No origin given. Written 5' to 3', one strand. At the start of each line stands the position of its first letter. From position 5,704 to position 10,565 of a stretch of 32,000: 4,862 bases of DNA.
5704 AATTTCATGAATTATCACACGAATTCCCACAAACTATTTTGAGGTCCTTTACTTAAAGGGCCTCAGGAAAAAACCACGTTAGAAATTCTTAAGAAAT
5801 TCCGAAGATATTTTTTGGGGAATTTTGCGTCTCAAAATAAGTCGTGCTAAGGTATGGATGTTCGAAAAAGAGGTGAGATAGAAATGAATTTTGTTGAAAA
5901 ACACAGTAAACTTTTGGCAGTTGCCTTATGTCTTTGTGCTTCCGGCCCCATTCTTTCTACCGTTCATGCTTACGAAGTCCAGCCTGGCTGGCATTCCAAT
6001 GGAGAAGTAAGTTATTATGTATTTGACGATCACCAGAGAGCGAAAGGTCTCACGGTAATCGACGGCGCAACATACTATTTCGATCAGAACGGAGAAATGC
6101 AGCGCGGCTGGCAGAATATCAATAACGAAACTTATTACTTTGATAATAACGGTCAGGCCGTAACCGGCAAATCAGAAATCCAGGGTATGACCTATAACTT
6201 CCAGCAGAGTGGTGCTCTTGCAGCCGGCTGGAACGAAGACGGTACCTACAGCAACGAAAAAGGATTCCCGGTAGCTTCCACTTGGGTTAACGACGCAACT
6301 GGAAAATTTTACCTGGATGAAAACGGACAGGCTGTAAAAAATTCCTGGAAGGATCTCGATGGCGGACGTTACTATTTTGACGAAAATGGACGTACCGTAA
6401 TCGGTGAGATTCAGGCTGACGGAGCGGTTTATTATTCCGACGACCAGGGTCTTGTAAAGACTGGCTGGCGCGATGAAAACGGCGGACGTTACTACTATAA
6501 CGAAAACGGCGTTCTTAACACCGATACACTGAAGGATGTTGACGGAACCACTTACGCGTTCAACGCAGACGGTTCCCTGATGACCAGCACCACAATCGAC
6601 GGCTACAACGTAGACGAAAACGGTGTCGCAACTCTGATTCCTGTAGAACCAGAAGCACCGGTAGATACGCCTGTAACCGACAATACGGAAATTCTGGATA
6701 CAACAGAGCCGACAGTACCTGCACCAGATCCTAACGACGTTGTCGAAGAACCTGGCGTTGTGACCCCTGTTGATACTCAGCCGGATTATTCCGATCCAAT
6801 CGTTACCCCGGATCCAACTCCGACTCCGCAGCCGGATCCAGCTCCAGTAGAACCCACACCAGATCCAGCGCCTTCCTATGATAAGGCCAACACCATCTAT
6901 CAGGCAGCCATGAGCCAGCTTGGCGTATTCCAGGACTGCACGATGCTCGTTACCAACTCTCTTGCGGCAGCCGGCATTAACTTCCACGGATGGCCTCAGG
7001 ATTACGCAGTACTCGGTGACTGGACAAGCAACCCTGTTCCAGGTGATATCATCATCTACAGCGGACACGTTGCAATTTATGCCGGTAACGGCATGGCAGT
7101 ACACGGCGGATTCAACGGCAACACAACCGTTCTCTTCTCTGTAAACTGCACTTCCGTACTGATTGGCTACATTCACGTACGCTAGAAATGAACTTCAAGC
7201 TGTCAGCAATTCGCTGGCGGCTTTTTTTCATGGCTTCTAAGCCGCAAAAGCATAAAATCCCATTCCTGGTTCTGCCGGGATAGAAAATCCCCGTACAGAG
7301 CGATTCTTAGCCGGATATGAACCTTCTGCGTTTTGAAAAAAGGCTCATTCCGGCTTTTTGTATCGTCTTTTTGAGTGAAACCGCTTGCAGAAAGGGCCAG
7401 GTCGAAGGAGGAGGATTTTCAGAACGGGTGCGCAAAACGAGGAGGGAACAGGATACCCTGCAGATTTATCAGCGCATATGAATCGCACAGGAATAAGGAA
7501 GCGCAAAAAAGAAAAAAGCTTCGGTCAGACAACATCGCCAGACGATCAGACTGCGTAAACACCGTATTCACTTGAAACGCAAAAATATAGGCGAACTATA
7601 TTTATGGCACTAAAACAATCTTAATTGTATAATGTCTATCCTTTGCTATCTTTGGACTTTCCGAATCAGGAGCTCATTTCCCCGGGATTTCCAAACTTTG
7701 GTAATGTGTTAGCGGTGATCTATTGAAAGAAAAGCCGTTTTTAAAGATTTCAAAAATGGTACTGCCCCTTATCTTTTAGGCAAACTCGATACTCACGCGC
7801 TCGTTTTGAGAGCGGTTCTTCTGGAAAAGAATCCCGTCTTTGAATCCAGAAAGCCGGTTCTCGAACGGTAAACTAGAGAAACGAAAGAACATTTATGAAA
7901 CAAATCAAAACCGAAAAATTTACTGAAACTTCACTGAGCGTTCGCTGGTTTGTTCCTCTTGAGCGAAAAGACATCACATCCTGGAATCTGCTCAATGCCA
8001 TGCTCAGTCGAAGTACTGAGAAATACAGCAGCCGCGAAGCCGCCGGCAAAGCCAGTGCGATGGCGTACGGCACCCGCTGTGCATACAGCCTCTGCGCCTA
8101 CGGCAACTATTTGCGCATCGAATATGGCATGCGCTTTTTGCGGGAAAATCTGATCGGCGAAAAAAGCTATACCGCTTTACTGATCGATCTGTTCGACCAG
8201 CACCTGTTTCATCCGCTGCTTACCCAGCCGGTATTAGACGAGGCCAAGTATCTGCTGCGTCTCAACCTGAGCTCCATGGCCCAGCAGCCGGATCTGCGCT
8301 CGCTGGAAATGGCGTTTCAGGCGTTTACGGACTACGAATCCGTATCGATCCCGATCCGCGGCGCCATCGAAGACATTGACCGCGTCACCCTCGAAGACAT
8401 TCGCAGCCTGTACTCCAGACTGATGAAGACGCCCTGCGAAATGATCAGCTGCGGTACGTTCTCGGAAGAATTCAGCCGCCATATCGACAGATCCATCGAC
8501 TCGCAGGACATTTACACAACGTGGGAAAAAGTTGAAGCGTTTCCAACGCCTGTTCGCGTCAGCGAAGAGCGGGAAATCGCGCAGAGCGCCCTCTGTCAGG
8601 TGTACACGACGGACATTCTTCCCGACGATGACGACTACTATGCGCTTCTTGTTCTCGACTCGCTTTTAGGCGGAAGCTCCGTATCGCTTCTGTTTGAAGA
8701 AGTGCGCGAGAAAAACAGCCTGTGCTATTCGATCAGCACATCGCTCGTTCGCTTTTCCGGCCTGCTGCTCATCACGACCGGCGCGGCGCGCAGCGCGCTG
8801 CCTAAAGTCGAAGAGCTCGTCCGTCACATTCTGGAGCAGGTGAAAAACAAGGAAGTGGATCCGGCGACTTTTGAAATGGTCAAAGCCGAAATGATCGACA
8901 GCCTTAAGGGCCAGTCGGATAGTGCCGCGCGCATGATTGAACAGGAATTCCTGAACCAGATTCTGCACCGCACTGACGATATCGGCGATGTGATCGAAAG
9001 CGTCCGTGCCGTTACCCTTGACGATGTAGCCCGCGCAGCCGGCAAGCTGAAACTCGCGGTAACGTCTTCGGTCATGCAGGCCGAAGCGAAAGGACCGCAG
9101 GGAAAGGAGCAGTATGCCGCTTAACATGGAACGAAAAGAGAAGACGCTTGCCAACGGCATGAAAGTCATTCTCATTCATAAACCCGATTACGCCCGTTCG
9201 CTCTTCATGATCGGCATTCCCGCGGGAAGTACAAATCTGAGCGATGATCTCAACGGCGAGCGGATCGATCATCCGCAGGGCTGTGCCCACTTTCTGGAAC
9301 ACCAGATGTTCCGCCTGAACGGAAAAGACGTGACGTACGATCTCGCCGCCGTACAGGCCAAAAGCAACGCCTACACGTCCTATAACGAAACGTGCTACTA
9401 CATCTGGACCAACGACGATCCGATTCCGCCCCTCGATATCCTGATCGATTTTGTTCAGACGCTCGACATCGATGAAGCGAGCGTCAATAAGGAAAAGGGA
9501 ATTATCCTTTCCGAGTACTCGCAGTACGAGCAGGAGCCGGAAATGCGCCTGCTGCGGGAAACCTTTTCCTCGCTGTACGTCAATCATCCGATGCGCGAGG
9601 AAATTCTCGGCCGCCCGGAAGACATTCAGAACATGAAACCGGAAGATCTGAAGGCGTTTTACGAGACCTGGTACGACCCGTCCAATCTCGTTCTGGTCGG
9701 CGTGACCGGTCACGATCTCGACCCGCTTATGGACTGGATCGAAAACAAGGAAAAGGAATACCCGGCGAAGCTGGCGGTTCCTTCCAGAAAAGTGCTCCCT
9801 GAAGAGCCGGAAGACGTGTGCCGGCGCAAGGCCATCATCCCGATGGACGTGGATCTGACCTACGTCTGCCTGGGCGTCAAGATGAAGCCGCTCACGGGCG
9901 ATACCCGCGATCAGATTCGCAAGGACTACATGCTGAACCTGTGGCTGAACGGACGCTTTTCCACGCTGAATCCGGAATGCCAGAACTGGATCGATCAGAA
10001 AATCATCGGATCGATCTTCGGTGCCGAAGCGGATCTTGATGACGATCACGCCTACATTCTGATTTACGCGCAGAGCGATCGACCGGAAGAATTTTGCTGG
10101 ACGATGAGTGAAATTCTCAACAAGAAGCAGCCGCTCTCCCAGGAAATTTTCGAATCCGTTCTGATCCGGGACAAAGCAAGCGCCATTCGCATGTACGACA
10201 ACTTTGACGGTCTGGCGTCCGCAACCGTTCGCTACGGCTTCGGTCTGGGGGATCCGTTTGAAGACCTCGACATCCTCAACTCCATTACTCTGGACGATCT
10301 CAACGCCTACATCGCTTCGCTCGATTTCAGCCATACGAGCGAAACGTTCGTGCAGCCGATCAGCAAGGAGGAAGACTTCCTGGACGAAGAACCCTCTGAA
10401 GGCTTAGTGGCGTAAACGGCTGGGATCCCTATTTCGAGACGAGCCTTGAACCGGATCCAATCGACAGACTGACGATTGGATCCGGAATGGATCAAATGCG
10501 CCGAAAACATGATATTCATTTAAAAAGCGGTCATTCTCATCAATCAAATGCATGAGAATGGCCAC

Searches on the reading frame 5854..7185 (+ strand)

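Call 8: search_protein_families(library=pfam, proteins=[window:5854-7185:+], max_evalue=0.001)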
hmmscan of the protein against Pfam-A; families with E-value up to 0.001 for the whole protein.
window:5854-7185:+ (443 aa): 4 families
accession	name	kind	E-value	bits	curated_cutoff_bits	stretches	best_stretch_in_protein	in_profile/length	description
PF19127.6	Choline_bind_3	-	1.4e-25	89.4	27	4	64-100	2-40/47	Choline-binding repeat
PF01473.26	Choline_bind_1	-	1.9e-16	59.9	20.5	1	85-101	2-18/19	Putative cell wall binding repeat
PF00877.26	NLPC_P60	-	2.9e-06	27.6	23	1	360-419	14-81/105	NlpC/P60 family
PF19085.6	Choline_bind_2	-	7.2e-06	26.6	27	1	140-179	3-36/38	Choline-binding repeat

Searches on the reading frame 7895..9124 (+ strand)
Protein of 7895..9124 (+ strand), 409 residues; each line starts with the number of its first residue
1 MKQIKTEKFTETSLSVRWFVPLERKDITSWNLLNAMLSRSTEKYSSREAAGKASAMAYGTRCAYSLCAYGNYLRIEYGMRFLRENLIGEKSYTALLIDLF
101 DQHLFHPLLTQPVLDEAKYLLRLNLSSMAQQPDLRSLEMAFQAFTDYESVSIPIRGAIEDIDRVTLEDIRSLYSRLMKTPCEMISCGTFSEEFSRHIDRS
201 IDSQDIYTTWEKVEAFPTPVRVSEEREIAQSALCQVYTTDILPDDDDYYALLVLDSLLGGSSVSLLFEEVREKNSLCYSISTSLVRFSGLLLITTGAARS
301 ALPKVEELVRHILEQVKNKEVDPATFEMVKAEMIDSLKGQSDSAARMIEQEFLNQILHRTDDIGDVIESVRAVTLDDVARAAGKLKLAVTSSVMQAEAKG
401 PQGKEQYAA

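Call 8: search_protein_families(library=pfam, proteins=[window:7895-9124:+], max_evalue=0.001)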
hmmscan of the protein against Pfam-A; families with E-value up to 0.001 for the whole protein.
window:7895-9124:+ (409 aa): 1 family
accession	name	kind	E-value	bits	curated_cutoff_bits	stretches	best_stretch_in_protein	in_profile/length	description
PF05193.26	Peptidase_M16_C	-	9.6e-18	65.1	23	1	215-332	61-180/181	Peptidase M16 inactive domain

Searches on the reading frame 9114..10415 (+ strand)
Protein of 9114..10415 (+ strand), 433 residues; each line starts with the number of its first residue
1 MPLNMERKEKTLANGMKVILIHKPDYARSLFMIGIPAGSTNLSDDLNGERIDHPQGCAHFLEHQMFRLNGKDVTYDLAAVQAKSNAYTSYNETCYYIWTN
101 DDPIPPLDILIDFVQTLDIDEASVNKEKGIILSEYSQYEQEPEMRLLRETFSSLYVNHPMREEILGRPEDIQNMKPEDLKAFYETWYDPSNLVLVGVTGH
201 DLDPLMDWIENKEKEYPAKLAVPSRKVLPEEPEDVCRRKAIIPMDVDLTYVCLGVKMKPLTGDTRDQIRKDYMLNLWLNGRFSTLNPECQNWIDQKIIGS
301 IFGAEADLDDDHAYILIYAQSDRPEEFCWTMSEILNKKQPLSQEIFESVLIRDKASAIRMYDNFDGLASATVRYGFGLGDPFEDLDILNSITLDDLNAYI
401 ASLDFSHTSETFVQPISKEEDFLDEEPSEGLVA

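Call 8: search_protein_families(library=pfam, proteins=[window:9114-10415:+], max_evalue=0.001)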
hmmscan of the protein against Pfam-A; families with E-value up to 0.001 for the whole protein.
window:9114-10415:+ (433 aa): 2 families
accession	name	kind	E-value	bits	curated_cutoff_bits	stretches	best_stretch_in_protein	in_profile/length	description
PF00675.25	Peptidase_M16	-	3.2e-14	53.5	22.3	1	17-165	1-146/149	Insulinase (Peptidase family M16)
PF05193.26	Peptidase_M16_C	-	5e-14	53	23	1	174-326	2-152/181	Peptidase M16 inactive domain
